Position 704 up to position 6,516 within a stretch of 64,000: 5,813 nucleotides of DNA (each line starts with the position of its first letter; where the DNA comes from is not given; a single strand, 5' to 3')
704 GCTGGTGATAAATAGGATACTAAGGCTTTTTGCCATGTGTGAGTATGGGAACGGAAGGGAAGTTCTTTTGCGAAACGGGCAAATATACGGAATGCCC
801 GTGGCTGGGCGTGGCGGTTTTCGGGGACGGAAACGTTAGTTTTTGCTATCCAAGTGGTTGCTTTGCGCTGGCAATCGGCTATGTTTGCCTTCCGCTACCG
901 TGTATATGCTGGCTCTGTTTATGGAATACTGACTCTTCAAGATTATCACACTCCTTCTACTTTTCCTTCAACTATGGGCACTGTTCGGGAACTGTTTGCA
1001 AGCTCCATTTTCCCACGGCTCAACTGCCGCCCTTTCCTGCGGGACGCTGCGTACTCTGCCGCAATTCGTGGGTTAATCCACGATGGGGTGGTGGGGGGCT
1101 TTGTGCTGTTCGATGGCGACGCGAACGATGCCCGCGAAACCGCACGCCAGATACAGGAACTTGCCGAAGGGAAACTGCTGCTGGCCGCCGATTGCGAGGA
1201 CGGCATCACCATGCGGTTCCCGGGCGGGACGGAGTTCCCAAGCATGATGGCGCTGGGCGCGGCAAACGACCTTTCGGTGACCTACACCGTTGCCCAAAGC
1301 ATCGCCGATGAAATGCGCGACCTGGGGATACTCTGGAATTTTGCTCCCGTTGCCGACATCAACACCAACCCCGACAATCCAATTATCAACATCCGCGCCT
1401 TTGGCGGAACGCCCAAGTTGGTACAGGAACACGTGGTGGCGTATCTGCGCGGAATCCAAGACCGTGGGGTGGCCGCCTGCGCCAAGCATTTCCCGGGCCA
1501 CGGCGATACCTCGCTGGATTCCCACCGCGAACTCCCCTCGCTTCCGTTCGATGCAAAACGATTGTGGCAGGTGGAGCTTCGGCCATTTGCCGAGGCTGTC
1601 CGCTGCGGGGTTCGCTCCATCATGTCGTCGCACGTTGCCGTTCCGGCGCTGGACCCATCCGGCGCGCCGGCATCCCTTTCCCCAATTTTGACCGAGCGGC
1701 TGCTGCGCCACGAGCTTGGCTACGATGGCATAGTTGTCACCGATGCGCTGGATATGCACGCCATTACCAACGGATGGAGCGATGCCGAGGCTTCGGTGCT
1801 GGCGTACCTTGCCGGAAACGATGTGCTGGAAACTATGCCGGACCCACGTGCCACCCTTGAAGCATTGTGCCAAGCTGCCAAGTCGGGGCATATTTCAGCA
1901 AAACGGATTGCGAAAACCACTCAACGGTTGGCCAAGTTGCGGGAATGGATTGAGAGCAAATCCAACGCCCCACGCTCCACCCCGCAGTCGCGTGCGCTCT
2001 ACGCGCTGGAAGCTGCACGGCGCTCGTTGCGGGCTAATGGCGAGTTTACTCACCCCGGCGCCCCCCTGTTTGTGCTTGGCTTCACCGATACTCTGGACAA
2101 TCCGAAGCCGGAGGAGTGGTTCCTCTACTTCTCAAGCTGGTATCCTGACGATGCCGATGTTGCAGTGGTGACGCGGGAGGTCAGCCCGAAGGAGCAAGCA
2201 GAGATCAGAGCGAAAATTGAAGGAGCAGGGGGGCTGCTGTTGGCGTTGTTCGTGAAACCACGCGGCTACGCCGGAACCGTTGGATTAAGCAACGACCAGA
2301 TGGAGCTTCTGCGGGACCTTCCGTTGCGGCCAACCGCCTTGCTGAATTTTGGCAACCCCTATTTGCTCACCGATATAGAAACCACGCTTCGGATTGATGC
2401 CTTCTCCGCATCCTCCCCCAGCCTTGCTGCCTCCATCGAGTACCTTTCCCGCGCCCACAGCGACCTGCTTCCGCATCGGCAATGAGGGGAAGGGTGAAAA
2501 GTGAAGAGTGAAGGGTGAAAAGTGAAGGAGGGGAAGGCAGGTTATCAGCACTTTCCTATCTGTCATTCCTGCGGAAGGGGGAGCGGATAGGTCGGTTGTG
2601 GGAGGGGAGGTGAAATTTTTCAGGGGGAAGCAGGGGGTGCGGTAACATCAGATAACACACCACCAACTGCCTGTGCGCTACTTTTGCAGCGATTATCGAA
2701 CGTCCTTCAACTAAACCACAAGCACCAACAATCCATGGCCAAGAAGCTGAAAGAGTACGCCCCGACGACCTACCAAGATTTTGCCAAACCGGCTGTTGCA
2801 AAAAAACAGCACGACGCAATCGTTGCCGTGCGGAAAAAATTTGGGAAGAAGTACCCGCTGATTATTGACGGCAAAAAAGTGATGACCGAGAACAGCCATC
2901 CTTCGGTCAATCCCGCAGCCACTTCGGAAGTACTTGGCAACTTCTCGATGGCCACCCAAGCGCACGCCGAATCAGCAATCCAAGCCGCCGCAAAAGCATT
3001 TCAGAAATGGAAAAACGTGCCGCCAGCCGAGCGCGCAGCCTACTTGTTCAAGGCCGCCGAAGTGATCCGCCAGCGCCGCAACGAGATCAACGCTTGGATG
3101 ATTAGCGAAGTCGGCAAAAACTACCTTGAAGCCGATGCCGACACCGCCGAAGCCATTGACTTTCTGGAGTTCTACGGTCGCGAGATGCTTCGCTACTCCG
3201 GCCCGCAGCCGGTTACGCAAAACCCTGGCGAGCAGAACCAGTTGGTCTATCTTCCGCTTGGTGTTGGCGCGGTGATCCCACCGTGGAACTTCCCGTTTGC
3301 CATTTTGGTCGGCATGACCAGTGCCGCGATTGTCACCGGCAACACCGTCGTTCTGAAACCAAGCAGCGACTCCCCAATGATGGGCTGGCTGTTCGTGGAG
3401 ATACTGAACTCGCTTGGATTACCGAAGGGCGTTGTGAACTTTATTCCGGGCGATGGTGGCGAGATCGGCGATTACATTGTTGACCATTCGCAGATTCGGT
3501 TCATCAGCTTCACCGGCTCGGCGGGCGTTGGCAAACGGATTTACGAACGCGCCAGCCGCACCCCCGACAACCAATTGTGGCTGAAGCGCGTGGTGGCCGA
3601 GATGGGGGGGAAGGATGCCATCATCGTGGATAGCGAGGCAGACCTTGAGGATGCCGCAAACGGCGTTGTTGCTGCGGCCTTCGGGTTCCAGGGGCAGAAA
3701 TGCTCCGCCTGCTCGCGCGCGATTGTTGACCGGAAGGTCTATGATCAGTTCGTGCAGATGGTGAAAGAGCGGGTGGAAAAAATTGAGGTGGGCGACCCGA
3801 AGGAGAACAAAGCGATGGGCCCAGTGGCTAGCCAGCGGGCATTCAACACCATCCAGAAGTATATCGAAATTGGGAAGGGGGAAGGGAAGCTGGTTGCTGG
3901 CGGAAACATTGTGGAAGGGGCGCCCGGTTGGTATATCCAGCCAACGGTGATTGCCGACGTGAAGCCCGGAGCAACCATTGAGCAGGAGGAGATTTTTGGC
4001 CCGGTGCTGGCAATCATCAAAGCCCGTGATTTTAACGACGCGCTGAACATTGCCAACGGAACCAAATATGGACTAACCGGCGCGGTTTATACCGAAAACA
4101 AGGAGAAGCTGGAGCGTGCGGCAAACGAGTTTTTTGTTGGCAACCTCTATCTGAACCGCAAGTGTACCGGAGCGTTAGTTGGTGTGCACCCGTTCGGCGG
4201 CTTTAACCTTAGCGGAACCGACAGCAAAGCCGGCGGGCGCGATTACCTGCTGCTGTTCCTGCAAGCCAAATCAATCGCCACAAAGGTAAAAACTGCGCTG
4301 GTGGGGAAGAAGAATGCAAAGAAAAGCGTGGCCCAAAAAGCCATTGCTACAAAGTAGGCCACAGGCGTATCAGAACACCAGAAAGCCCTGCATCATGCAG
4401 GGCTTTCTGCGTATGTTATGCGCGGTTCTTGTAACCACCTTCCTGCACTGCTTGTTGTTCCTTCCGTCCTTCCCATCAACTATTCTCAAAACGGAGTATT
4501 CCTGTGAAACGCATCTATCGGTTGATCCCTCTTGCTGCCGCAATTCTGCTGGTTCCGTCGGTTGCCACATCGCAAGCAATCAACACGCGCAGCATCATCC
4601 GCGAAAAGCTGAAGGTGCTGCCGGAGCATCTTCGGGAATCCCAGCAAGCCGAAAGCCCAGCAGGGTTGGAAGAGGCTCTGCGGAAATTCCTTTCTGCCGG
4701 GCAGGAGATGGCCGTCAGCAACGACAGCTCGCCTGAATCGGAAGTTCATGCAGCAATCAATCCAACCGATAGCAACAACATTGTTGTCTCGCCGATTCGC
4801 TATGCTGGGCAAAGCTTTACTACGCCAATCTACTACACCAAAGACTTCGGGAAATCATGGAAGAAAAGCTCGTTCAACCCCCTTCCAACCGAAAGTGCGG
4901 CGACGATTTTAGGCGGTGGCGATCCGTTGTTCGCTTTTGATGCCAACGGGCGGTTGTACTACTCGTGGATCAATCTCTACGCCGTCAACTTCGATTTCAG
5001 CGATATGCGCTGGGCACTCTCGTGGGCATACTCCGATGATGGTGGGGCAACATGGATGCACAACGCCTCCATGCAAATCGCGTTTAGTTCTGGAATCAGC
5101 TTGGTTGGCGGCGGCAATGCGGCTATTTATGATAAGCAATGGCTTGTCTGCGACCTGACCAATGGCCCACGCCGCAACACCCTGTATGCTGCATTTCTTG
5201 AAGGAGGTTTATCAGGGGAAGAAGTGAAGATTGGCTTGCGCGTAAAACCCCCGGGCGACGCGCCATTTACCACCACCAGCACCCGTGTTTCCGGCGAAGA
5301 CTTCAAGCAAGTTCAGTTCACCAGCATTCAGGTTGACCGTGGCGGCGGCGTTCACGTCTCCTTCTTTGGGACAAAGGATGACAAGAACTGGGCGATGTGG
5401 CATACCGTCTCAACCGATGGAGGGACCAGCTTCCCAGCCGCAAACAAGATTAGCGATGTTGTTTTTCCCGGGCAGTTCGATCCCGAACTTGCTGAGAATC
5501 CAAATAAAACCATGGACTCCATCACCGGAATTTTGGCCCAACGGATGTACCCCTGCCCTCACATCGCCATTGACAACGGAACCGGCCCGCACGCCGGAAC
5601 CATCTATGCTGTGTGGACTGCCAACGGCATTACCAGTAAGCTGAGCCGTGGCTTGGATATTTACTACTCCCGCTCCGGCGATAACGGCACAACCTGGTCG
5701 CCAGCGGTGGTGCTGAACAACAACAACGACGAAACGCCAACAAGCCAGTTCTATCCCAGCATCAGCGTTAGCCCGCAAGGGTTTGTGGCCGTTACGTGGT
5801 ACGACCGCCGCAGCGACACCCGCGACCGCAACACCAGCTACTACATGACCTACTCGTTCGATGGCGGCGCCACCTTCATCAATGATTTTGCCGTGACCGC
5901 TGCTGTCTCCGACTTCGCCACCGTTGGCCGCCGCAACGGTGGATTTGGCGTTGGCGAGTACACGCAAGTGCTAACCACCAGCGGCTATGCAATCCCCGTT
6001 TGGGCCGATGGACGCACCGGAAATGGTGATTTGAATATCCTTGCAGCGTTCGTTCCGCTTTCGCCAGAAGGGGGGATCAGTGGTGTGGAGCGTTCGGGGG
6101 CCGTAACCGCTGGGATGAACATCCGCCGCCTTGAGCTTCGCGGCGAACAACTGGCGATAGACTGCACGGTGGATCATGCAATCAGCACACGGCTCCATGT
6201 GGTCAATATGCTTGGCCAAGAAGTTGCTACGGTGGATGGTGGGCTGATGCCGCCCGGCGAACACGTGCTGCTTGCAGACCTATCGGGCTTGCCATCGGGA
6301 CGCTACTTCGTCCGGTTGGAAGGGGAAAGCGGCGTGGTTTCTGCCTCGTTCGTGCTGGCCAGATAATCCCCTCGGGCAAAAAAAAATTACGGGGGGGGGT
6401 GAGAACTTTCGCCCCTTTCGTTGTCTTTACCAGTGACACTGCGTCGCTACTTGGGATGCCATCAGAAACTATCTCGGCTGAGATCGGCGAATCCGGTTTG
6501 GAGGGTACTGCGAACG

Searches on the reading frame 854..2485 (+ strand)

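Call 41: search_protein_families(library=pfam, proteins=[window:854-2485:+], max_evalue=0.001)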
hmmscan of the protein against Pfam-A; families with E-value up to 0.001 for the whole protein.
window:854-2485:+ (543 aa): 1 family
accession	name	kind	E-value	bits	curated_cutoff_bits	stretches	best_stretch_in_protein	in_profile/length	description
PF00933.27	Glyco_hydro_3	-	1.7e-74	251.5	27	1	67-361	16-315/316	Glycosyl hydrolase family 3 N terminal domain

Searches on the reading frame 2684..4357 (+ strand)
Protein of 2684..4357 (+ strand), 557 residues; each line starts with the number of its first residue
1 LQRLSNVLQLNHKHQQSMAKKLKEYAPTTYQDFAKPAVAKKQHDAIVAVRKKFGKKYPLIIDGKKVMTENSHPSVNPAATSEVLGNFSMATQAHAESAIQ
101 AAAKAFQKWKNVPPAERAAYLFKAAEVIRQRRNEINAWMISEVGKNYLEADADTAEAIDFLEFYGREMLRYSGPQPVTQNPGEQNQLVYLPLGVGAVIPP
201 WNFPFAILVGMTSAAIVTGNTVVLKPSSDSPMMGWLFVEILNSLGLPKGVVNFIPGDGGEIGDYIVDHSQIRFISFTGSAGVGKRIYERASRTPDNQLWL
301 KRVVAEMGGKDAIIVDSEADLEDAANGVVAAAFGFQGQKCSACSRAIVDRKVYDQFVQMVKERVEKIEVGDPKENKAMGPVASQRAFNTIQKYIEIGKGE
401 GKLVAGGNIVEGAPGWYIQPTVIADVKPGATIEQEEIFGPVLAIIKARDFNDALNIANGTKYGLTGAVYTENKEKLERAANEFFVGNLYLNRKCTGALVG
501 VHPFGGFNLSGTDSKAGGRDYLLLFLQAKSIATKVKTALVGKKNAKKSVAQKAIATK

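Call 41: search_protein_families(library=pfam, proteins=[window:2684-4357:+], max_evalue=0.001)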
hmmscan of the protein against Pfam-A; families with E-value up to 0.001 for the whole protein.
window:2684-4357:+ (557 aa): 1 family
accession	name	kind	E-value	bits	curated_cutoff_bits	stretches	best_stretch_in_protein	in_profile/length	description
PF00171.27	Aldedh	-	2.6e-151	504.8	23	1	70-531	7-461/461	Aldehyde dehydrogenase family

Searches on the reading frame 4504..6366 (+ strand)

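Call 41: search_protein_families(library=pfam, proteins=[window:4504-6366:+], max_evalue=0.001)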
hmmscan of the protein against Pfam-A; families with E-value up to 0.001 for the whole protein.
window:4504-6366:+ (620 aa): 4 families
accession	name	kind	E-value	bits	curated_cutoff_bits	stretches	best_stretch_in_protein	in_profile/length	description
PF24316.1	Tli3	-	1.6e-07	32.1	27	0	427-460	64-97/129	T6SS Tli3 immunity protein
PF02012.26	BNR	-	1.3e-06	27.9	27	0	110-121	1-12/12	BNR/Asp-box repeat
PF15892.11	BNR_4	-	1.5e-05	25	27.3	0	388-460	126-195/272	BNR repeat-containing family member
PF13088.12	BNR_2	-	4.7e-05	23.3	31.4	0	164-429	73-276/277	BNR repeat-like domain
